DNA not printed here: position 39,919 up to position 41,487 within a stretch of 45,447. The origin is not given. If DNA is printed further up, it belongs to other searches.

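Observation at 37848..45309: Seven-gene minus-strand unit combining a Tat-exported class-V PLP enzyme, a DegT aminotransferase, PfkB kinase, TIM-barrel isomerase, DAO-like oxidase, M50 protease and a DUF62 SAM hydroxide adenosyltransferase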

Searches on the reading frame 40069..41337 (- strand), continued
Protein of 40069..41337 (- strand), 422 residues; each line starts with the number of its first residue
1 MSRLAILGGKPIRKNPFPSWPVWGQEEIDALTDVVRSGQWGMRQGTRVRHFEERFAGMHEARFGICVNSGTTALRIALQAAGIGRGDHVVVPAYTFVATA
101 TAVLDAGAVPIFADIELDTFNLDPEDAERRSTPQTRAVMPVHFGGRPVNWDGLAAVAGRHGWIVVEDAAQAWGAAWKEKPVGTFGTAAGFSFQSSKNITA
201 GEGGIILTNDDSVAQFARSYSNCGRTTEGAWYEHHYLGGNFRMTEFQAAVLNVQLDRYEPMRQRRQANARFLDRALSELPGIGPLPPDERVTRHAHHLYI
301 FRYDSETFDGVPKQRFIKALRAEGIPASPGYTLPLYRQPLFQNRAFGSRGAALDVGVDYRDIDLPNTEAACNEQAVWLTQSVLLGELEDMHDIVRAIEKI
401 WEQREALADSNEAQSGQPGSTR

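Call 55: find_encoding_contigs(protein=P0261, flank=8000, max_places=2)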
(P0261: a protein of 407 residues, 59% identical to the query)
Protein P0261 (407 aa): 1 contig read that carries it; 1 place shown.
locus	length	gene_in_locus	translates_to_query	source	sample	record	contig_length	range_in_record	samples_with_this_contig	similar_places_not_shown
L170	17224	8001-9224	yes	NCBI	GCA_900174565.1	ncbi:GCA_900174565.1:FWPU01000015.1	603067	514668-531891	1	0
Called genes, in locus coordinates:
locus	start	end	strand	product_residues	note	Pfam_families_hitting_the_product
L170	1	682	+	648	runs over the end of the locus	PF12969:DUF3857, PF01841:Transglut_core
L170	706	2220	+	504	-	PF00675:Peptidase_M16, PF05193:Peptidase_M16_C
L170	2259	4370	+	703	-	PF00675:Peptidase_M16, PF05193:Peptidase_M16_C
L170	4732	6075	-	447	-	PF13349:DUF4097 (weak)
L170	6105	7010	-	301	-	PF13646:HEAT_2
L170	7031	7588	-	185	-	PF04542:Sigma70_r2, PF08281:Sigma70_r4_2, PF04545:Sigma70_r4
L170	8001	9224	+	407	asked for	PF00155:Aminotran_1_2 (weak), PF00266:Aminotran_5 (faint), PF01041:DegT_DnrJ_EryC1, PF01212:Beta_elim_lyase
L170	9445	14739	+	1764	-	PF01839:FG-GAP (faint), PF13517:FG-GAP_3, PF07593:UnbV_ASPIC, PF02369:Big_1, PF18998:Flg_new_2, PF13860:FlgD_ig (weak)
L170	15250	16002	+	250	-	-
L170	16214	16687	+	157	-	PF00072:Response_reg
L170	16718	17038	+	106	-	-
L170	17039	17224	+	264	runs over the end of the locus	-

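Call 56: find_encoding_contigs(protein=P0256, flank=8000, max_places=3)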
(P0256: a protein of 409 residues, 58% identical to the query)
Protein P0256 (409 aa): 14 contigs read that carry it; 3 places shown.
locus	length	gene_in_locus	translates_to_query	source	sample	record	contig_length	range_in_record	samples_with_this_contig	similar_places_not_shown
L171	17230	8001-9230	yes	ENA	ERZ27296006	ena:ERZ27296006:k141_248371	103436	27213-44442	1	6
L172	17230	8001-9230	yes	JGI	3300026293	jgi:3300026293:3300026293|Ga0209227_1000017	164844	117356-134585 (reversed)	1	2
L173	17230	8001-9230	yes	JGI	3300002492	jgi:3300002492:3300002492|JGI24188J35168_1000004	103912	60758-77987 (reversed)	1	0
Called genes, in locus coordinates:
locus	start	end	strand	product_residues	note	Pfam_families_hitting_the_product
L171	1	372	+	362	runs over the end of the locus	PF10509:GalKase_gal_bdg, PF00288:GHMP_kinases_N, PF08544:GHMP_kinases_C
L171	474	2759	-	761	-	PF01564:Spermine_synth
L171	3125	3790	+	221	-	-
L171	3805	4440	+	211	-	PF04199:Cyclase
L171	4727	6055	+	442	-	PF00266:Aminotran_5, PF01041:DegT_DnrJ_EryC1 (weak), PF01053:Cys_Met_Meta_PP (weak)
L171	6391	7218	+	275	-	PF01261:AP_endonuc_2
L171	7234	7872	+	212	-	PF02607:B12-binding_2, PF02310:B12-binding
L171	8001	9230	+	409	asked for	PF00155:Aminotran_1_2, PF01041:DegT_DnrJ_EryC1, PF01212:Beta_elim_lyase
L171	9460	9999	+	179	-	-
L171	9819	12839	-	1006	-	PF22907:Ams1-like_1st, PF01074:Glyco_hydro_38N, PF09261:Alpha-mann_mid, PF07748:Glyco_hydro_38C, PF17677:Glyco_hydro38C2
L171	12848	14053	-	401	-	PF00817:IMS, PF11798:IMS_HHH, PF21999:IMS_HHH_1, PF11799:IMS_C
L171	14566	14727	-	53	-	-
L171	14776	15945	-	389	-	PF00266:Aminotran_5, PF01041:DegT_DnrJ_EryC1, PF01053:Cys_Met_Meta_PP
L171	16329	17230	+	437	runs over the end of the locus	PF13482:RNase_H_2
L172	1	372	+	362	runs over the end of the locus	PF10509:GalKase_gal_bdg, PF00288:GHMP_kinases_N, PF08544:GHMP_kinases_C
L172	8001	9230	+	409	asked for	PF00155:Aminotran_1_2, PF01041:DegT_DnrJ_EryC1, PF01212:Beta_elim_lyase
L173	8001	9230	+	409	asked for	PF00155:Aminotran_1_2, PF01041:DegT_DnrJ_EryC1, PF01212:Beta_elim_lyase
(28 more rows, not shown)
